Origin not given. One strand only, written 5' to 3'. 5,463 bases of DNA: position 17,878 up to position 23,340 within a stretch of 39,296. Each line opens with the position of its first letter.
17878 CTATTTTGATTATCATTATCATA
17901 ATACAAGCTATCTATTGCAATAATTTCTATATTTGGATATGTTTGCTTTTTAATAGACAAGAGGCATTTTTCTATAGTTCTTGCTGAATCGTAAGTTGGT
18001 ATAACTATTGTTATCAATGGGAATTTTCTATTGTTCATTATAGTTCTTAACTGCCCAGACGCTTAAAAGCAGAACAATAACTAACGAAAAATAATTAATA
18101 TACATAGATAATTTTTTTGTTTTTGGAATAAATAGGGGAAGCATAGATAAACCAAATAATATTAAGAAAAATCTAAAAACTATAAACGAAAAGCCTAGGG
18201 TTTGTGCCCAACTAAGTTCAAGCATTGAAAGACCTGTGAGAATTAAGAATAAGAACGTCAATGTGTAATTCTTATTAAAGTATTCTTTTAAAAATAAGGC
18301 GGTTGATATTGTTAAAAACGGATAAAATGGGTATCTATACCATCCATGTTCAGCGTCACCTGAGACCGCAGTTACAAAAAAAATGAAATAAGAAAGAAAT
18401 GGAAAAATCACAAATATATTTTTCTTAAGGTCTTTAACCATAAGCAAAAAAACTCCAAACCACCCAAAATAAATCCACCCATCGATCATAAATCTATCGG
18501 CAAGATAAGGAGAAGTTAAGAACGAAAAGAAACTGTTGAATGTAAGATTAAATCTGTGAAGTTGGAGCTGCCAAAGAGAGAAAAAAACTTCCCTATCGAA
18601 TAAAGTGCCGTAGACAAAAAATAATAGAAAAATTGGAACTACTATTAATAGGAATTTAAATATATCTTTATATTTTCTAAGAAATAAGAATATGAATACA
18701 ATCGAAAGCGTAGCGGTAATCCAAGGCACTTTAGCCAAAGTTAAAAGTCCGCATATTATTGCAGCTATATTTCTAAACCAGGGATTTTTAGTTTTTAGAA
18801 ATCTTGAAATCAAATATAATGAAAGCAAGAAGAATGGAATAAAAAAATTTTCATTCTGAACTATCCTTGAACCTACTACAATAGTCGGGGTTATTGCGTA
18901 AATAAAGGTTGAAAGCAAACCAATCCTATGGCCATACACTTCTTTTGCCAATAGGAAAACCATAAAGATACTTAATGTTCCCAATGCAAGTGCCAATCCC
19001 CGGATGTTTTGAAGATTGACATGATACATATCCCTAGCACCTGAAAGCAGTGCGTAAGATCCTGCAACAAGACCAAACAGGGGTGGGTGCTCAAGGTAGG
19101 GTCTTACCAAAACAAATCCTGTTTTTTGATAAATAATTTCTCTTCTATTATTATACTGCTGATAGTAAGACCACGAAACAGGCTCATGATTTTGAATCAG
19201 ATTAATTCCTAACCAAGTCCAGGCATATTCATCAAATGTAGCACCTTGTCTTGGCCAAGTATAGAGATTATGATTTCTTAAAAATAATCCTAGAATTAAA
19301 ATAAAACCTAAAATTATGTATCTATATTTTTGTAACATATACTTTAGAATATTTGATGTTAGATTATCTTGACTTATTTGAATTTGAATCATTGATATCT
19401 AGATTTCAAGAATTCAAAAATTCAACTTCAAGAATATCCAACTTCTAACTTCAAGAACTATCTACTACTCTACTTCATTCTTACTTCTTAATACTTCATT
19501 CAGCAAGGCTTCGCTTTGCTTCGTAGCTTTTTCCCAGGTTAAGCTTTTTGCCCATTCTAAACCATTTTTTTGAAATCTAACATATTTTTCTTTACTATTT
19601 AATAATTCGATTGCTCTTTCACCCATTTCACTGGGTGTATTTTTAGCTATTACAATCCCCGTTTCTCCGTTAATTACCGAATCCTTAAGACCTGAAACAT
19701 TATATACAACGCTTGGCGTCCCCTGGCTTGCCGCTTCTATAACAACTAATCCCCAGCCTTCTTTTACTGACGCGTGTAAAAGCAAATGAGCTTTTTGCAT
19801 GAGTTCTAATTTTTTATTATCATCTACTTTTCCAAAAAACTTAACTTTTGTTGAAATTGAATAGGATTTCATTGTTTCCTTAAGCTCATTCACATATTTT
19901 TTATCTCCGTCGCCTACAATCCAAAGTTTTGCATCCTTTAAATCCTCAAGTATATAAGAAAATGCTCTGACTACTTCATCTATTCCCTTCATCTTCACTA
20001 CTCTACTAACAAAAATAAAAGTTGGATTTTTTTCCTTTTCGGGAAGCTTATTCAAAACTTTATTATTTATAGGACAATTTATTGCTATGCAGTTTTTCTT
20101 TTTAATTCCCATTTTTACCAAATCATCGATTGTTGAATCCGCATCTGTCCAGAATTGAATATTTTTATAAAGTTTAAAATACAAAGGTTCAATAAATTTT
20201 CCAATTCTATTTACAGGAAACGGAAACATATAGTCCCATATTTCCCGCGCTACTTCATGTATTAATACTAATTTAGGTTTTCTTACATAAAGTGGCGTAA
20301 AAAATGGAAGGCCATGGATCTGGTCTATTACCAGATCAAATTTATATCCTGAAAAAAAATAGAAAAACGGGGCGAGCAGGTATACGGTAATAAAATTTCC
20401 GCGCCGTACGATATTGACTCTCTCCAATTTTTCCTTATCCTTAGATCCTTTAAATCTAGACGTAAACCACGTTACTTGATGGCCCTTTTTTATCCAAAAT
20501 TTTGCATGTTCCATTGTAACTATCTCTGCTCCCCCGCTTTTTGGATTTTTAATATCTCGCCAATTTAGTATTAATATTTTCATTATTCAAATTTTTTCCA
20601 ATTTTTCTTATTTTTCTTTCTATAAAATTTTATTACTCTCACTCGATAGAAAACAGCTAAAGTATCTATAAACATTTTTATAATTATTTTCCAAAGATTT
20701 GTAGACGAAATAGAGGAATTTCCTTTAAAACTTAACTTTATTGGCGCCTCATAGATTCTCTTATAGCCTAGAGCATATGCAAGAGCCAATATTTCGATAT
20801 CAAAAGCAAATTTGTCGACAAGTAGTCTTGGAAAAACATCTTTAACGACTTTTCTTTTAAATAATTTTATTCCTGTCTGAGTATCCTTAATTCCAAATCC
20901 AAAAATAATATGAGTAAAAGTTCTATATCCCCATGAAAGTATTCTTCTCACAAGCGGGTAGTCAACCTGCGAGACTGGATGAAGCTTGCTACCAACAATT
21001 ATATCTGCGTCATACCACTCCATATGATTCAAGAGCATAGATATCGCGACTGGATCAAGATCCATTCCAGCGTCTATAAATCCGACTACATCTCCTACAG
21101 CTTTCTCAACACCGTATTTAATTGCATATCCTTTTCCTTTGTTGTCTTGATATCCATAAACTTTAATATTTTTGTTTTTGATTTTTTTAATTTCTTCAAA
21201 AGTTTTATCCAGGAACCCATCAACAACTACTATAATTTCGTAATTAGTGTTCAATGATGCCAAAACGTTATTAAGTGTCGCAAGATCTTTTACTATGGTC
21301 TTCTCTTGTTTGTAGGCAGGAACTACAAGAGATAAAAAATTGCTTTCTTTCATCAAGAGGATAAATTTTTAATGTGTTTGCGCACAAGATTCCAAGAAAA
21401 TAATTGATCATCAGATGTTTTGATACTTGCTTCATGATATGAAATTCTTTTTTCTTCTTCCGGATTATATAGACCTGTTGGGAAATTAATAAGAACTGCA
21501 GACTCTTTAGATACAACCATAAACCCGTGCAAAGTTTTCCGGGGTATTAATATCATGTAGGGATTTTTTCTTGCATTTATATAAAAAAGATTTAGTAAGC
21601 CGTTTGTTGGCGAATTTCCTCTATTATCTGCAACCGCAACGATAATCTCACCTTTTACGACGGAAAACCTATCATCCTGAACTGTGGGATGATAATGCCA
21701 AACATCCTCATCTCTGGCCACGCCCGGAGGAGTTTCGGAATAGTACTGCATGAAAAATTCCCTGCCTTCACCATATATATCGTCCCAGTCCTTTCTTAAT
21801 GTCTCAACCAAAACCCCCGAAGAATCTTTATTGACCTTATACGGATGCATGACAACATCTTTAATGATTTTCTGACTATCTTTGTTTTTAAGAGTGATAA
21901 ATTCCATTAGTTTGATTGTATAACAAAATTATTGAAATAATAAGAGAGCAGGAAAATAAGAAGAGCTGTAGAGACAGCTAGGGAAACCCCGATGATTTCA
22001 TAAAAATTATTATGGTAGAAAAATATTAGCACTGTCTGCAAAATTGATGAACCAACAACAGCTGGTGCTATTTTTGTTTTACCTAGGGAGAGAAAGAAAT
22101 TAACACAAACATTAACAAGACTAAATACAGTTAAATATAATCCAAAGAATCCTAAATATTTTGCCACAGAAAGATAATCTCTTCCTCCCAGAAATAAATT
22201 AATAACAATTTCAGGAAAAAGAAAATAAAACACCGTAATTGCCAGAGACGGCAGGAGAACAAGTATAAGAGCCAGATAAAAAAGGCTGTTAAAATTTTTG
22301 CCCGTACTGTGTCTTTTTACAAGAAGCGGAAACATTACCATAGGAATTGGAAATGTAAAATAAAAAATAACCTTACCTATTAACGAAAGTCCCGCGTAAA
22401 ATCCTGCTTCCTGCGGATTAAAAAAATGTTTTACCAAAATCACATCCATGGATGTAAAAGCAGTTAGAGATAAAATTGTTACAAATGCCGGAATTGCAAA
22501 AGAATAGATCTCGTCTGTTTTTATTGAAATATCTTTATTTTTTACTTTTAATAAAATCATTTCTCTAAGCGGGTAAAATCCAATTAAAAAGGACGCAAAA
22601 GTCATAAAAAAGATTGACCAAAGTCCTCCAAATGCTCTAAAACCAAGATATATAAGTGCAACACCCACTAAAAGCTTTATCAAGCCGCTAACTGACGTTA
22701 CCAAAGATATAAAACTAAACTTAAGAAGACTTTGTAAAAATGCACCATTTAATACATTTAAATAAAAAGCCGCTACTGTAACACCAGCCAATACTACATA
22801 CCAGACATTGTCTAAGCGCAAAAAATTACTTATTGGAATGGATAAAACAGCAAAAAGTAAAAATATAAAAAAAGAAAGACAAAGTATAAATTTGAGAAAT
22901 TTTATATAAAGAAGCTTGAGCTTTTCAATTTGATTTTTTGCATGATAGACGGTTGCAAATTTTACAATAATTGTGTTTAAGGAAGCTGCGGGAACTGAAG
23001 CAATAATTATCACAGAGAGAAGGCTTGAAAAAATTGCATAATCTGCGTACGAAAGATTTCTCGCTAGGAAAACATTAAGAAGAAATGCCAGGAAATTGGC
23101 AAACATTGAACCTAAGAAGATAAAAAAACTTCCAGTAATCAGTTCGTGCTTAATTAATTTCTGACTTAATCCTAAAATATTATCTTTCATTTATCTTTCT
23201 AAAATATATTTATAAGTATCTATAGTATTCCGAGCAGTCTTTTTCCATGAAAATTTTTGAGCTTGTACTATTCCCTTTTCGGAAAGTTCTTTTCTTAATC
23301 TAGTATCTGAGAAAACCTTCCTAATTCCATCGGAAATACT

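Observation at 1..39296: A 39-kb super-locus dominated by GT-C-type membrane glycosyltransferase candidates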

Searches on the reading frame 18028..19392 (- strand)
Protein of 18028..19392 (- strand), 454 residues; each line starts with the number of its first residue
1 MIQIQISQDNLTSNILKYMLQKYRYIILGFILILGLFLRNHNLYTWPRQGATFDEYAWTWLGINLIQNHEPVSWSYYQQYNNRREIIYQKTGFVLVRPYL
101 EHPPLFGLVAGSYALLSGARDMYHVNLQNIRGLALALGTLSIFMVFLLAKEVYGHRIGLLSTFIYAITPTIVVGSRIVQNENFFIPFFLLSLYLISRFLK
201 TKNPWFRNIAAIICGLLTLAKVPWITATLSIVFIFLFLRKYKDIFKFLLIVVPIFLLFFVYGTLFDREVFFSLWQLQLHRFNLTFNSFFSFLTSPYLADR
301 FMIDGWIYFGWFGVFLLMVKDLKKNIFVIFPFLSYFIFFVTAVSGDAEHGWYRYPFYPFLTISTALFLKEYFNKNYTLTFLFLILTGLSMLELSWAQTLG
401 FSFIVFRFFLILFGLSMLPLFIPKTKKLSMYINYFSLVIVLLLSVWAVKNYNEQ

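Call 4: search_protein_families(library=pfam, max_evalue=0.01, proteins=[window:18028-19392:-])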
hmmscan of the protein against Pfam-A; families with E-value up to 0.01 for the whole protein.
window:18028-19392:- (454 aa): 2 families
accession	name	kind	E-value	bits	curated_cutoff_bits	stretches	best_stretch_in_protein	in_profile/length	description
PF13231.12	PMT_2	-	6.7e-15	56.1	26.1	1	102-258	2-154/160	Dolichyl-phosphate-mannose-protein mannosyltransferase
PF02366.24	PMT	-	0.00013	22.1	22.7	1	120-237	74-198/245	Dolichyl-phosphate-mannose-protein mannosyltransferase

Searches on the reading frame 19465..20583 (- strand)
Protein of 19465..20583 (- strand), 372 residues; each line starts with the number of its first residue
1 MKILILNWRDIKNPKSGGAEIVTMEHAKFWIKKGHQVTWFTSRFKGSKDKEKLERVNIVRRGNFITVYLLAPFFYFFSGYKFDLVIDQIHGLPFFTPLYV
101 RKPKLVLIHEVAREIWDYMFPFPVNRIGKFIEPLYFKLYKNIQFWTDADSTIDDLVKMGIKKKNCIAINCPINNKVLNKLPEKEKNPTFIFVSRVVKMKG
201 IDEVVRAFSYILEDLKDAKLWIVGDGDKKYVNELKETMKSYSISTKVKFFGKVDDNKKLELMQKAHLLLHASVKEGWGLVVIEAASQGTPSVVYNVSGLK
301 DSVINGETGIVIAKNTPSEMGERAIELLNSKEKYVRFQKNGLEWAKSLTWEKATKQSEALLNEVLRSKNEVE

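Call 8: search_protein_families(library=pfam, max_evalue=0.01, proteins=[window:19465-20583:-])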
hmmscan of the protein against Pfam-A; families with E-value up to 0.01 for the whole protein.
window:19465-20583:- (372 aa): 4 families
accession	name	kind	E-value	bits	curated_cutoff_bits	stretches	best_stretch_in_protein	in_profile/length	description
PF00534.26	Glycos_transf_1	-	1.9e-39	135.4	26.4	1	178-343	7-171/172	Glycosyl transferases group 1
PF13692.12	Glyco_trans_1_4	-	5.9e-28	98.4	27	1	187-329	2-141/142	Glycosyl transferases group 1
PF20706.3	GT4-conflict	-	3.6e-14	53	26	1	172-303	181-320/385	Family 4 Glycosyltransferase in conflict systems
PF13439.12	Glyco_transf_4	-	4.7e-07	30.4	28.5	1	17-173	2-167/170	Glycosyltransferase Family 4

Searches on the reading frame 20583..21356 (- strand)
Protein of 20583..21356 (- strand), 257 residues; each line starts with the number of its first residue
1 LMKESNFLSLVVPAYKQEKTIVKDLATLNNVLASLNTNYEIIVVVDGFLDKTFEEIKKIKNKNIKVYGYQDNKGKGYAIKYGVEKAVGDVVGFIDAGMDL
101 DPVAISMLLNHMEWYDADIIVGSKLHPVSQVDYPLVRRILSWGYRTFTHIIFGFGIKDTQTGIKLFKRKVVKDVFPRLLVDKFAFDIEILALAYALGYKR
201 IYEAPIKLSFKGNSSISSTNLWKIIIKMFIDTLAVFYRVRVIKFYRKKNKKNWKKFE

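Call 9: search_protein_families(library=pfam, max_evalue=0.01, proteins=[window:20583-21356:-])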
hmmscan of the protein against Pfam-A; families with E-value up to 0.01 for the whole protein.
window:20583-21356:- (257 aa): 3 families
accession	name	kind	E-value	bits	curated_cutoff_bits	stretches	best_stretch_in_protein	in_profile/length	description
PF00535.33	Glycos_transf_2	-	8.1e-20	71.9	23.3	1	9-175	1-168/168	Glycosyl transferase family 2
PF10111.15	Glyco_tranf_2_2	-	4.3e-08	33.4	27.3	1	9-96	1-90/276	Glycosyltransferase like family 2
PF13641.12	Glyco_tranf_2_3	-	8.3e-06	26.4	27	1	8-112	3-111/230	Glycosyltransferase like family 2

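Call 52: search_protein_families(library=ncbifam, max_evalue=0.00001, proteins=[window:20583-21356:-])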
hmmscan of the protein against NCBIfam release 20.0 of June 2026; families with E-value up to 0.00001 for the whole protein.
window:20583-21356:- (257 aa): 14 families
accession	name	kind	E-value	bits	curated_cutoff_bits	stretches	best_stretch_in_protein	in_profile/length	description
TIGR03937.1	PgaC_IcaA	equivalog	1.6e-14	53.7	422.3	1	3-113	42-151/407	poly-beta-1,6-N-acetyl-D-glucosamine synthase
NF047588.1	GlcsyltransPgfSStrep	equivalog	1.4e-13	50.8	500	1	8-174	3-167/308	glycosyltransferase PgfS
NF058614.1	PPMAGASynPpgS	equivalog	1.3e-11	44.3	370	1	10-215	4-203/226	polyprenyl-phospho-N-acetylgalactosaminyl synthase PpgS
NF007482.0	PRK10073.1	equivalog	5.1e-11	42.1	423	1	1-119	1-117/334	glycosyltransferase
NF041875.1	EPS_EpsD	equivalog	3e-10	40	370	1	8-135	1-127/325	exopolysaccharide biosynthesis glycosyltransferase EpsD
NF010496.0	PRK13915.1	equivalog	4.4e-09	35.8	262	1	3-109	28-139/307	glucosyl-3-phosphoglycerate synthase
TIGR04182.1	glyco_TIGR04182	equivalog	8.6e-09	35.2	325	1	25-221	12-201/293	S-layer glycoprotein N-glycosyltransferase AglJ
NF041394.1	GtaseAglG_Halo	equivalog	3.2e-08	33.2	440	1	9-128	4-122/304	glucosyl-dolichyl phosphate glucuronosyltransferase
NF047683.1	TeichurnBiosyTuaG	equivalog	3.4e-08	33.5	400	1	1-99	1-98/252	teichuronic acid biosynthesis protein TuaG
NF007986.1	PRK10714.1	equivalog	6.4e-08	32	529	1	6-116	6-120/316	undecaprenyl-phosphate 4-deoxy-4-formamido-L-arabinose transferase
NF038302.1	EPS_HpsE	equivalog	1e-07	31.2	300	1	8-96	3-95/307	hormogonium polysaccharide biosynthesis glycosyltransferase HpsE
NF041391.1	DPhHxTase_Halo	equivalog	2.2e-07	30.1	375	1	15-206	4-181/213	dolichyl-phosphate hexose transferase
TIGR04283.1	glyco_like_mftF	equivalog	2.5e-07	30.5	182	1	8-112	1-97/221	TIGR04283 family arsenosugar biosynthesis glycosyltransferase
NF038299.1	EPS_HpsN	equivalog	1.1e-06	27.9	425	1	8-116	3-107/317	hormogonium polysaccharide biosynthesis glycosyltransferase HpsN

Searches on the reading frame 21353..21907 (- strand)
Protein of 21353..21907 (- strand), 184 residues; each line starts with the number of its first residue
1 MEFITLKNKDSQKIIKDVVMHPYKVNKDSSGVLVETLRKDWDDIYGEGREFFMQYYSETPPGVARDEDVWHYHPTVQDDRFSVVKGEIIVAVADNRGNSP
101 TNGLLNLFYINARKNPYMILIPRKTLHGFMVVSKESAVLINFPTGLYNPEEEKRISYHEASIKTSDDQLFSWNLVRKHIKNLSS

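Call 9: search_protein_families(library=pfam, max_evalue=0.01, proteins=[window:21353-21907:-])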
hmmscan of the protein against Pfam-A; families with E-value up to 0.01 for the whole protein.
window:21353-21907:- (184 aa): 1 family
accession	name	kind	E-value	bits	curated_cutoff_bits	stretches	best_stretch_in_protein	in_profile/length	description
PF00908.23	dTDP_sugar_isom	-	3.5e-15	56.6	27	1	15-163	4-149/168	dTDP-4-dehydrorhamnose 3,5-epimerase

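Call 52: search_protein_families(library=ncbifam, max_evalue=0.00001, proteins=[window:21353-21907:-])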
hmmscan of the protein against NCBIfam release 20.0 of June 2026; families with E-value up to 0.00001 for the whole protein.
window:21353-21907:- (184 aa): 1 family
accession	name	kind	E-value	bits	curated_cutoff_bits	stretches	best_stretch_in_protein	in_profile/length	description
TIGR01221.1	rmlC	equivalog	3.2e-13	49.9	155.75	1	14-164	6-152/176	dTDP-4-dehydrorhamnose 3,5-epimerase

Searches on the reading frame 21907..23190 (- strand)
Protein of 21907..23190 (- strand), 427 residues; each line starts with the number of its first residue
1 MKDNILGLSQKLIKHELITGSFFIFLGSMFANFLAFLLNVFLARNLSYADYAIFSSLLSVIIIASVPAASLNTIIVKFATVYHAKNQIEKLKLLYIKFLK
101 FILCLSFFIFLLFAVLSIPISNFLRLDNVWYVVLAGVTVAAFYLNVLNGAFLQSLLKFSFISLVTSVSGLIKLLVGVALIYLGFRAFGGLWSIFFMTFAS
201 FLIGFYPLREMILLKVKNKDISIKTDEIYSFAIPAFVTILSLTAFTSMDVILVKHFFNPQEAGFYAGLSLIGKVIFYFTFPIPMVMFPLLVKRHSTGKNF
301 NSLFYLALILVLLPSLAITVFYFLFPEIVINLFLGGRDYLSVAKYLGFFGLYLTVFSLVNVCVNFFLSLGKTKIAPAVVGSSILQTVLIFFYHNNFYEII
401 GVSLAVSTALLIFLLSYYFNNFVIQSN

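Call 4: search_protein_families(library=pfam, max_evalue=0.01, proteins=[window:21907-23190:-])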
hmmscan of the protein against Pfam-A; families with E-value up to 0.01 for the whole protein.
window:21907-23190:- (427 aa): 3 families
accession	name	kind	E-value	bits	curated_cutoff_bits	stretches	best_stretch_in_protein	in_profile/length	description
PF01943.22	Polysacc_synt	-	4.1e-11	43.3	28.2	1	19-292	3-272/274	Polysaccharide biosynthesis protein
PF13440.11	Polysacc_synt_3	-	1.7e-09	37.8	23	1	42-336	2-286/293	Polysaccharide biosynthesis protein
PF01554.23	MatE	-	0.0084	16.3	24.9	1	234-384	1-153/161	MatE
